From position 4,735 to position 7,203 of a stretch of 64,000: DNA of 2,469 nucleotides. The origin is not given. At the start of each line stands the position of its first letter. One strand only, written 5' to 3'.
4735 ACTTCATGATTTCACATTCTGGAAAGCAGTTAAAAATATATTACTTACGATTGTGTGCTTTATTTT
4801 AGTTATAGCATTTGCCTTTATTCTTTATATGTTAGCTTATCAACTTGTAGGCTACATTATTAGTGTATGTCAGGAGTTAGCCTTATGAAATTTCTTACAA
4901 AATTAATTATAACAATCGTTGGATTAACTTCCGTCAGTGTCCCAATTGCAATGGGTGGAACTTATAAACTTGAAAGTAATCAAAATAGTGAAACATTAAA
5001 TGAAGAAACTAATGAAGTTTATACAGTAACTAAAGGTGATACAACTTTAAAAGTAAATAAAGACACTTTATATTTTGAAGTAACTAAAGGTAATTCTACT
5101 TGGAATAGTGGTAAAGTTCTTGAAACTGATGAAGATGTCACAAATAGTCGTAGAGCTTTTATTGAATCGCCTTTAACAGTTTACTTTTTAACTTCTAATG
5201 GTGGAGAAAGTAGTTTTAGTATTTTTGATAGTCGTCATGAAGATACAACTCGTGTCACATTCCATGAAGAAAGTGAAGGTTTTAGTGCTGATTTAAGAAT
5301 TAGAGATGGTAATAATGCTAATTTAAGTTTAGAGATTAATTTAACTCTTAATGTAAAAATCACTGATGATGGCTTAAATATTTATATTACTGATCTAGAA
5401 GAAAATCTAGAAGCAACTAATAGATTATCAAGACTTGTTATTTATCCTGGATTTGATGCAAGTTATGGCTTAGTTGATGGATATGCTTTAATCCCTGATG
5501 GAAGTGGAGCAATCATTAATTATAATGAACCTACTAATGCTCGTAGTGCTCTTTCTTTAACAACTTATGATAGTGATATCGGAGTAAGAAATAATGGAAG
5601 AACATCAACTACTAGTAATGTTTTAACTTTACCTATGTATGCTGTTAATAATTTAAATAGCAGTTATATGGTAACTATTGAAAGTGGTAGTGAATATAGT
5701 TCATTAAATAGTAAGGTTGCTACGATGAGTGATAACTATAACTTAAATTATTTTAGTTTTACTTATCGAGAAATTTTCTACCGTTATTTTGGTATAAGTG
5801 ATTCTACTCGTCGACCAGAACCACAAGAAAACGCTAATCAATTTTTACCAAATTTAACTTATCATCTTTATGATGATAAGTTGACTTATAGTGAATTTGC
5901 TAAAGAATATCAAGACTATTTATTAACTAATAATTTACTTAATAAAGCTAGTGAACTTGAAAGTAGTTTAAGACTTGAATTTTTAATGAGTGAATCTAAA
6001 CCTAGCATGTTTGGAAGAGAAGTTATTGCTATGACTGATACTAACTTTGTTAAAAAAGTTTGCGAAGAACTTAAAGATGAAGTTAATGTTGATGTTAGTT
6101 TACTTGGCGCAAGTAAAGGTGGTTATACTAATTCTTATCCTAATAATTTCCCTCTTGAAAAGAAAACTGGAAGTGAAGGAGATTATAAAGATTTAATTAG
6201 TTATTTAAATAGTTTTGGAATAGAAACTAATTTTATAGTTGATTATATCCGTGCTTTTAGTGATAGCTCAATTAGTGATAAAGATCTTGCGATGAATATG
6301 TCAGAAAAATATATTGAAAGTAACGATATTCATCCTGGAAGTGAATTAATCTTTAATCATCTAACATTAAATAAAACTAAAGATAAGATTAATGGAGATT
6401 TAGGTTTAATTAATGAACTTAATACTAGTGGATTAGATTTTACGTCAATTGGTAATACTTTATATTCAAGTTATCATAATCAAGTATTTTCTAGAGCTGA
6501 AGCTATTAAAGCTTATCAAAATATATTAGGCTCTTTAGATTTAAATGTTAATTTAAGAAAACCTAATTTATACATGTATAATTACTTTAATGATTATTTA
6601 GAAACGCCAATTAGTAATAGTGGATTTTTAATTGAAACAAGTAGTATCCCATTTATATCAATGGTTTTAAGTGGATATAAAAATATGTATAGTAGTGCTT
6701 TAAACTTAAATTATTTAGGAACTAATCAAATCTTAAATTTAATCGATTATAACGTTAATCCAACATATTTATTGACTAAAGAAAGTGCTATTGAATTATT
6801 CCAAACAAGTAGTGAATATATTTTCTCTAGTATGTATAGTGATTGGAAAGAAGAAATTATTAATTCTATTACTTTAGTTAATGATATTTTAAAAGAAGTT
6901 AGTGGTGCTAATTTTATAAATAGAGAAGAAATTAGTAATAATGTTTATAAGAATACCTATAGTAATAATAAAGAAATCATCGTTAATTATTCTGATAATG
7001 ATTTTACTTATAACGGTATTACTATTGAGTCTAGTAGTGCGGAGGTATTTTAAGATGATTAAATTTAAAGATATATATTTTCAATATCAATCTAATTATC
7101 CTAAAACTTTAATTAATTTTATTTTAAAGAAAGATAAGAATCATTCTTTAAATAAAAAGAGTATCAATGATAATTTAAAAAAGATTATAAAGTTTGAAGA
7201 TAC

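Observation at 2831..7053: NHL-propeller/TPR/Yip1 membrane protein translationally coupled to a ~720-aa exported unknown, embedded in a sugar-ABC operon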

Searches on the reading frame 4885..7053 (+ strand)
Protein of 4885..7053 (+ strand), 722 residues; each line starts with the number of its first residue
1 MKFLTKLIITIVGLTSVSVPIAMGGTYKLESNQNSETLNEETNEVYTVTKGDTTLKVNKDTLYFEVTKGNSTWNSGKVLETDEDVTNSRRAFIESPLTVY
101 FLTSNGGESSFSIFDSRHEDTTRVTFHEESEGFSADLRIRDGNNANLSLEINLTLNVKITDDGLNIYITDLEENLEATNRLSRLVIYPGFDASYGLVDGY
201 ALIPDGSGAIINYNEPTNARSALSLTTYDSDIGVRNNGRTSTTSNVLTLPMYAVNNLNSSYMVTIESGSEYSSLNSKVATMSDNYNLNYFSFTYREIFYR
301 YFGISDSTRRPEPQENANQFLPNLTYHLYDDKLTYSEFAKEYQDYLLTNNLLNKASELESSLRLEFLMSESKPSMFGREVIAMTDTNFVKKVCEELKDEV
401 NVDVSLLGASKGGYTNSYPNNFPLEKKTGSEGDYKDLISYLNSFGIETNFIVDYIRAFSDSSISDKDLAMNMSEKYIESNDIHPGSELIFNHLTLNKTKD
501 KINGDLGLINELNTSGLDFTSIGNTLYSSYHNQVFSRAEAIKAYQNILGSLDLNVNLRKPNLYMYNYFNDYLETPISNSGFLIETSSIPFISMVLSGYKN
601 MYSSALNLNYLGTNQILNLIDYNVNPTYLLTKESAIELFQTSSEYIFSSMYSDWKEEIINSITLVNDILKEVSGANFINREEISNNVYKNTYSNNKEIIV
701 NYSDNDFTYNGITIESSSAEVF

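Call 3: search_protein_families(library=pfam, proteins=[window:4885-7053:+], max_evalue=0.01)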
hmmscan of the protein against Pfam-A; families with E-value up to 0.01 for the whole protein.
window:4885-7053:+ (722 aa): 1 family
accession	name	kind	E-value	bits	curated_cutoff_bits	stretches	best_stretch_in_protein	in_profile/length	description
PF18952.6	DUF5696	-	1.1e-117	394.5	25.6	1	128-718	6-611/612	Family of unknown function (DUF5696)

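Call 8: search_solved_structures(query=window:4885-7053:+, max_evalue=1, show_alignments=2)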
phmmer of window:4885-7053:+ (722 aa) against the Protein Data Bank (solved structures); distinct sequences matched with E-value up to 1: 0.
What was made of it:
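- Tried and rejected: phmmer of B against PDB sequences found nothing (call 8).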

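Call 10: find_homologous_proteins(query=window:4885-7053:+, max_evalue=0.00001)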
Query window:4885-7053:+ (722 aa): 43 proteins with E <= 0.00001 among 8000 candidates.
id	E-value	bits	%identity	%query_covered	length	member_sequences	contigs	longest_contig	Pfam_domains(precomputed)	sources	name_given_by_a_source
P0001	0.0e+0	1539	98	100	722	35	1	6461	PF18952.7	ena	-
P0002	3.3e-271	920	59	100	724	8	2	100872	PF18952.7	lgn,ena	-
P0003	7.0e-225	767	52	100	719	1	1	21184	PF18952.7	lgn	-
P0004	1.5e-193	663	47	100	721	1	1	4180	PF18952.7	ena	-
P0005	3.0e-192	659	46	93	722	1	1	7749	PF18952.7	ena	-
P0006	8.2e-189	647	45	100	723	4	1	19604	PF18952.7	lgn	-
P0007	1.2e-185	637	45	100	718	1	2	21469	PF18952.7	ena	-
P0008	1.1e-182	627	45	97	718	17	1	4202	PF18952.7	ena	-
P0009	3.6e-180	619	44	100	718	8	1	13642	PF18952.7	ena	-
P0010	5.3e-180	618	45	100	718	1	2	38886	PF18952.7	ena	-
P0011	1.0e-178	614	43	100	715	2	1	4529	PF18952.7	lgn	-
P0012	1.6e-178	613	44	100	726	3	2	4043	PF18952.7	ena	-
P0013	5.3e-178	612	44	100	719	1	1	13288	PF18952.7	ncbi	-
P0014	7.1e-178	611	43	100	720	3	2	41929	PF18952.7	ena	-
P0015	1.1e-177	611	46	92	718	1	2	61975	PF18952.7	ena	-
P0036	4.1e-35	140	23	92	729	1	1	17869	PF18952.7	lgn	-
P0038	3.9e-22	97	25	80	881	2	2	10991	PF18952.7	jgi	-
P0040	1.3e-16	78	24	77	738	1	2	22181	PF18952.7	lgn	-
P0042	2.8e-9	54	20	72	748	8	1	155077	PF18952.7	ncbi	-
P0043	1.2e-7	49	21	72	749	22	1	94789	PF18952.7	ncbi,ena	-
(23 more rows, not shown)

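Call 18: find_related_loci(query=A1, collection=genome_contigs, flank=10000)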
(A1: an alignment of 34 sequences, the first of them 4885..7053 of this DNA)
Query A1 (722 aa) in genome_contigs; peptide patterns used: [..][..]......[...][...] (x = any residue, [..] = any of these).
600 stretches matched a pattern (row limit reached: there are more); 555 encode a relative of the query (tblastn E <= 1e-3); the best 80 are kept; 80 distinct loci.
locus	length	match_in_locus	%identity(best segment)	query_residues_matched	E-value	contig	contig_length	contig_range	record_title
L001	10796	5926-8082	41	1-721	2e-177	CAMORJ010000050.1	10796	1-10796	MAG: uncultured Firmicutes bacterium isolate SRR873608_bin.203_metaWRAP_v1.3_MAG genome assembly, contig: NODE_19557_len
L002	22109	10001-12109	36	2-719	2e-138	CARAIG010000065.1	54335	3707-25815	MAG TPA_asm: uncultured Eubacteriales bacterium isolate MGBC159553 genome assembly, contig: MGBC159553.65, whole genome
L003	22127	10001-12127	36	1-721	2e-133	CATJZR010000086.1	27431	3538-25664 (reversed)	MAG: uncultured Eubacteriales bacterium isolate iMGMC-975_1678881633 genome assembly, contig: MegahitA5_16041, whole gen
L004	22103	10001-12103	34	2-719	7e-114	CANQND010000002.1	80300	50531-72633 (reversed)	MAG: uncultured Clostridia bacterium isolate Lapin-012__bin87 genome assembly, contig: Lapin-012__NODE_580_length_80300_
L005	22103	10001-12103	35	2-719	4e-117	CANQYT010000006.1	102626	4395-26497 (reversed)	MAG: uncultured Clostridia bacterium isolate Lapin-015__bin24 genome assembly, contig: Lapin-015__NODE_137_length_102626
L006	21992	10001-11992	29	54-718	2e-78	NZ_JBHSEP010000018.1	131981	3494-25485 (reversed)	Cohnella hongkongensis strain CCUG 49571 spades_K_17_127_18, whole genome shotgun sequence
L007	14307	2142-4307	29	3-718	5e-78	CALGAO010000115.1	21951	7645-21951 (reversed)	MAG TPA_asm: uncultured Paenibacillaceae bacterium isolate SRR4028141_bin.104_CONCOCT_v1.1_MAG genome assembly, contig:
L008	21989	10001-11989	29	54-717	8e-73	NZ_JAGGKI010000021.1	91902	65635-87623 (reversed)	Paenibacillus lactis strain DSM 15596 Ga0454112_21, whole genome shotgun sequence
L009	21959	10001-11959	28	55-707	5e-69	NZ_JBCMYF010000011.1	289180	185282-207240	Metabacillus idriensis strain NRS-1149 NRS_1149_contig_0000011, whole genome shotgun sequence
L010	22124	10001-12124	26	3-721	4e-69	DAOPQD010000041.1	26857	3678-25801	MAG TPA_asm: Anaerolineae bacterium isolate AMR_MDS_1531 NODE_2309_length_26857_cov_47.373144, whole genome shotgun sequ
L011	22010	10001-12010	28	54-721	1e-67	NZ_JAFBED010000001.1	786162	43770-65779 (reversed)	Sutcliffiella tianshenii strain DSM 25879 Ga0454044_01, whole genome shotgun sequence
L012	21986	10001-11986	29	54-714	9e-68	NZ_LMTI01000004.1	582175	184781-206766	Bacillus sp. FJAT-27445 scaffold4, whole genome shotgun sequence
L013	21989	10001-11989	28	55-716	7e-67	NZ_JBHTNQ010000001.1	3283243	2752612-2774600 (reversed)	Fictibacillus halophilus strain Fh-2 GCM70027308_6, whole genome shotgun sequence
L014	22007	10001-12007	29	54-721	1e-65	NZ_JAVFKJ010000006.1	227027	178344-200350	Neobacillus sp. YIM B06451 Scaffold6, whole genome shotgun sequence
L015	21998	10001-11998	27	52-716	1e-63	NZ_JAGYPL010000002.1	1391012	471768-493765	Bacillus sp. FJAT-49711 Scaffold2, whole genome shotgun sequence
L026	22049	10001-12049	26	91-722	3e-57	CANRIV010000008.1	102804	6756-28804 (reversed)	MAG: uncultured Lachnospiraceae bacterium isolate Lapin-024__bin65 genome assembly, contig: Lapin-024__NODE_190_length_1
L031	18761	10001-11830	29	121-721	2e-55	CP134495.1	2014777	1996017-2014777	Mycoplasmatota bacterium WC30 chromosome, complete genome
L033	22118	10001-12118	27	11-716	5e-55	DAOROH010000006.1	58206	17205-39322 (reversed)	MAG TPA_asm: Fervidobacterium sp. isolate AMR_MDS_5426 NODE_101_length_58206_cov_18.759695, whole genome shotgun sequenc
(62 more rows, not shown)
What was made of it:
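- These loci span Bacilli, Clostridia, Mycoplasmatota, Anaerolineae, Fervidobacterium and Treponema (call 18). The cassette is also found in wall-less Mycoplasmatota, which carry surface glycans (call 18).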

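Call 25: search_protein_families(library=pfam, proteins=[L002:3038-5935:+, L008:2992-5949:+, L031:2792-5731:+, L033:2984-5995:+, L008:9818-12022:+, L008:7786-9825:+], max_evalue=0.01)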
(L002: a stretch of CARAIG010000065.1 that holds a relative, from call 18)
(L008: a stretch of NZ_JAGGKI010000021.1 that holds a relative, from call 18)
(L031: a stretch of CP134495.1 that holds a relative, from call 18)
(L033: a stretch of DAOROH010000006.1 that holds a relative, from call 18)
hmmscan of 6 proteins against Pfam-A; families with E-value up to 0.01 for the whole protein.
L002:3038-5935:+ (965 aa): 1 family
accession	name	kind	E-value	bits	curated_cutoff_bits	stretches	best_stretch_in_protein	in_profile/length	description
PF13416.11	SBP_bac_8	-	5.4e-17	62.9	27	1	560-845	4-254/279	Bacterial extracellular solute-binding protein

L008:2992-5949:+ (985 aa): 2 families
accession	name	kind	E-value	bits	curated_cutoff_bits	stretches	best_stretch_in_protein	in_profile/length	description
PF01547.30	SBP_bac_1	-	7.6e-25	89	26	1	575-858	9-306/307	Bacterial extracellular solute-binding protein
PF13416.11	SBP_bac_8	-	2e-18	67.6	27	1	582-864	4-255/279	Bacterial extracellular solute-binding protein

L031:2792-5731:+ (979 aa): 2 families
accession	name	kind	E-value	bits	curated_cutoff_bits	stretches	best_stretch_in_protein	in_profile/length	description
PF01547.30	SBP_bac_1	-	6.1e-20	72.9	26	1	562-851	4-306/307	Bacterial extracellular solute-binding protein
PF13416.11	SBP_bac_8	-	1e-16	62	27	1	572-856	4-254/279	Bacterial extracellular solute-binding protein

L033:2984-5995:+ (1003 aa): 3 families
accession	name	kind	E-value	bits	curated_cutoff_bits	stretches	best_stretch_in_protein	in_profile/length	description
PF01547.30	SBP_bac_1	-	3.6e-23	83.4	26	1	594-878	10-307/307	Bacterial extracellular solute-binding protein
PF13416.11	SBP_bac_8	-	9e-19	68.8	27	1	601-884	5-256/279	Bacterial extracellular solute-binding protein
PF25275.1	Golvesin_C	-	0.0014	19.1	31.6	0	102-147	25-70/132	Golvesin C-terminal domain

L008:9818-12022:+ (734 aa): 1 family
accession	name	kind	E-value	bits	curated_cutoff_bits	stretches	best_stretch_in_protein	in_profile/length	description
PF18952.6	DUF5696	-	1.9e-171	572.1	25.6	1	131-726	4-612/612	Family of unknown function (DUF5696)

L008:7786-9825:+ (679 aa): 8 families
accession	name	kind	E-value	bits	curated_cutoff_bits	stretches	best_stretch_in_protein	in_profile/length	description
PF01436.27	NHL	-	8.1e-13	48.1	20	1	106-133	1-28/28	NHL repeat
PF04893.22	Yip1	-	4.2e-09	36.9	28.6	1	485-654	3-172/173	Yip1 domain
PF25021.1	TEN_NHL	-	0.0002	20.9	27.1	0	158-196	143-178/357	Teneurin NHL domain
PF08450.18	SGL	-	0.00072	19.7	26.3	0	79-146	148-223/246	SMP-30/Gluconolactonase/LRE-like region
PF10282.15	Lactonase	-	0.0036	17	21.7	0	319-352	244-277/344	Lactonase, 7-bladed beta-propeller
PF00515.34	TPR_1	-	0.0043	17.2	27.8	0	387-411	3-27/34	Tetratricopeptide repeat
PF01731.26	Arylesterase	-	0.0057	17.3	21.3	0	83-135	32-83/86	Arylesterase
PF06739.17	SBBP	-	0.0059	17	20.5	0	159-175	15-31/38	Beta-propeller repeat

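Call 26: predict_structure(alignment_id=A1)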
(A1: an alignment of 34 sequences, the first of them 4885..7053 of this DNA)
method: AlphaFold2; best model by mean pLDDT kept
length: 722 residues; sequences in the alignment: 34
mean_pLDDT: 88.2   pTM: 0.88
mean pLDDT of the five models: 88.2, 86.5, 85.7, 85.5, 85.0
residues with pLDDT >= 90: 520; 70-90: 144; 50-70: 10; < 50: 48
segments of 3 or more residues with pLDDT < 50: 1-42, 238-243
pLDDT, mean of each block of 10 residues (from residue 1): 41 32 24 27 79 95 96 94 90 97 91 91 95 97 88 98 96 93 97 94 93 90 91 69 71 94 98 94 92 93 81 92 98 96 96 84 94 86 96 87 93 89 93 96 94 91 92 90 69 96 93 94 94 96 96 94 95 91 93 95 89 90 95 84 82 90 88 93 96 97 96 96 95
secondary structure, 60 per line:
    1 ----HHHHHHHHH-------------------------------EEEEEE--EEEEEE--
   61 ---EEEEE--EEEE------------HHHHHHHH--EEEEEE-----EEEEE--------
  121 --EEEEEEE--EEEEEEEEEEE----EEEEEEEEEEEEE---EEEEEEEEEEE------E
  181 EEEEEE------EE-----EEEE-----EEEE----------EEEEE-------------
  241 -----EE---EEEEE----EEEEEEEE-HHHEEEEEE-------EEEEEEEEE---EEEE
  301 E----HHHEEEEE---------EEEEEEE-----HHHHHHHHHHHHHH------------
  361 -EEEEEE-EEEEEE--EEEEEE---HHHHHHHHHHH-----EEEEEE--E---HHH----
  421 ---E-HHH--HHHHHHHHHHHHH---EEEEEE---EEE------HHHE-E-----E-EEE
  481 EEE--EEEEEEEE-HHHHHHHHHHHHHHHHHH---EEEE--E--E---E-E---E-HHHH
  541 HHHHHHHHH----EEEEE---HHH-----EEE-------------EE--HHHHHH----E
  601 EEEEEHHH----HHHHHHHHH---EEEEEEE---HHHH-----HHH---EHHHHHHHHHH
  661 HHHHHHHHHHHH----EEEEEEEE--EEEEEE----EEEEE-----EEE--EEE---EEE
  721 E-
elements in order (helices of 4 or more, strands of 3 or more residues): H5-13 E45-50 E53-58 E64-68 E71-74 H87-94 E97-102 E108-112 E123-129 E132-142 E147-159 E163-173 E180-186 E200-203 E209-212 E223-227 E251-255 E260-267 E272-277 E285-293 E297-301 E309-313 E323-329 H335-348 E362-367 E369-374 E377-382 H386-396 E402-407 H431-443 E447-452 E456-458 E478-483 E486-493 H495-512 E516-519 H537-549 E554-558 E570-572 H590-595 E600-605 H613-621 E625-631 H635-638 H651-672 E677-684 E687-692 E697-701 E707-709 E712-714 E718-721
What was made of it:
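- On GH129 (CAZy; Pfam PF11308 GHL1-GHL3): This is a predicted model with pLDDT 88 (call 26).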

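Call 30: fold_search(model_id=the predicted structure, library=pdb)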
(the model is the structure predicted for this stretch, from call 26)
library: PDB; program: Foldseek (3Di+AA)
matches with E <= 10: 1472; with E <= 0.001: 544
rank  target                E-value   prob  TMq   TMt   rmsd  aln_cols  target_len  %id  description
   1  5opq_A                2.1e-30  1.00  0.66  0.71   5.5       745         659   14  A 3,6-anhydro-D-galactosidase produced by Zobellia galactanivorans. This is an exo-lytic enzyme that hydrolyzes termin (released 2017-11-29)
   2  5opq_D                3.8e-30  1.00  0.65  0.70   6.0       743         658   14  A 3,6-anhydro-D-galactosidase produced by Zobellia galactanivorans. This is an exo-lytic enzyme that hydrolyzes termin (released 2017-11-29)
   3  8rzk_A                9.5e-30  1.00  0.66  0.71   5.8       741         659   13  The Michaelis complex of ZgGH129 D486N from Zobellia galactanivorans with neo-b/k-oligo-carrageenan tetrasaccharide (b (released 2024-07-31)
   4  5wzp_A                1.6e-26  1.00  0.64  0.75   5.7       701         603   13  Alpha-N-acetylgalactosaminidase NagBb from Bifidobacterium bifidum - ligand free (released 2017-06-07)
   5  5wzn_A                4.9e-26  1.00  0.64  0.74   6.0       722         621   13  Alpha-N-acetylgalactosaminidase NagBb from Bifidobacterium bifidum - GalNAc complex (released 2017-06-07)
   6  5wzr_A                5.1e-26  1.00  0.64  0.72   6.2       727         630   13  Alpha-N-acetylgalactosaminidase NagBb from Bifidobacterium bifidum - Gal-NHAc-DNJ complex (released 2017-06-07)
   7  5wzn_B                5.7e-26  1.00  0.64  0.74   5.7       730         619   14  Alpha-N-acetylgalactosaminidase NagBb from Bifidobacterium bifidum - GalNAc complex (released 2017-06-07)
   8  5wzp_B                1.3e-25  1.00  0.61  0.72   5.8       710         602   13  Alpha-N-acetylgalactosaminidase NagBb from Bifidobacterium bifidum - ligand free (released 2017-06-07)
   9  5wzr_B                1.4e-25  1.00  0.64  0.72   6.3       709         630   14  Alpha-N-acetylgalactosaminidase NagBb from Bifidobacterium bifidum - Gal-NHAc-DNJ complex (released 2017-06-07)
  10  5wzq_B                3.2e-25  1.00  0.62  0.72   6.6       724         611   13  Alpha-N-acetylgalactosaminidase NagBb from Bifidobacterium bifidum - quadruple mutant (released 2017-06-07)
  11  5wzq_A                6.9e-25  1.00  0.61  0.71   6.5       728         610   13  Alpha-N-acetylgalactosaminidase NagBb from Bifidobacterium bifidum - quadruple mutant (released 2017-06-07)
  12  6qev_B                2.7e-21  1.00  0.48  0.29   8.9       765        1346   10  EngBF DARPin Fusion 4b B6 (released 2019-11-06)
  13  5a59_A                5.1e-21  1.00  0.46  0.33  10.5       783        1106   11  The structure of GH101 E796Q mutant from Streptococcus pneumoniae TIGR4 in complex with T-antigen (released 2015-09-02)
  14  5a55                  7.9e-21  1.00  0.46  0.33  11.0       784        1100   11  The native structure of GH101 from Streptococcus pneumoniae TIGR4 (released 2015-09-02)
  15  5a58_A                9.3e-21  1.00  0.48  0.34  10.2       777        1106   12  The structure of GH101 D764N mutant from Streptococcus pneumoniae TIGR4 in complex with serinyl T-antigen (released 2015-09-02)
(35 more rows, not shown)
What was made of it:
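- On GH129 (CAZy; Pfam PF11308 GHL1-GHL3): Foldseek E 2e-30, TM 0.66/0.71 to 5opq, and E 1e-26 to 5wzp (call 30).
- Closest known: DagB. Same: All share the three-domain fold of N beta-sandwich, TIM barrel and C beta-sandwich (call 30).
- NagBb (GH129) scores E 1e-26 and GH101 scores E 1e-21 (call 30).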
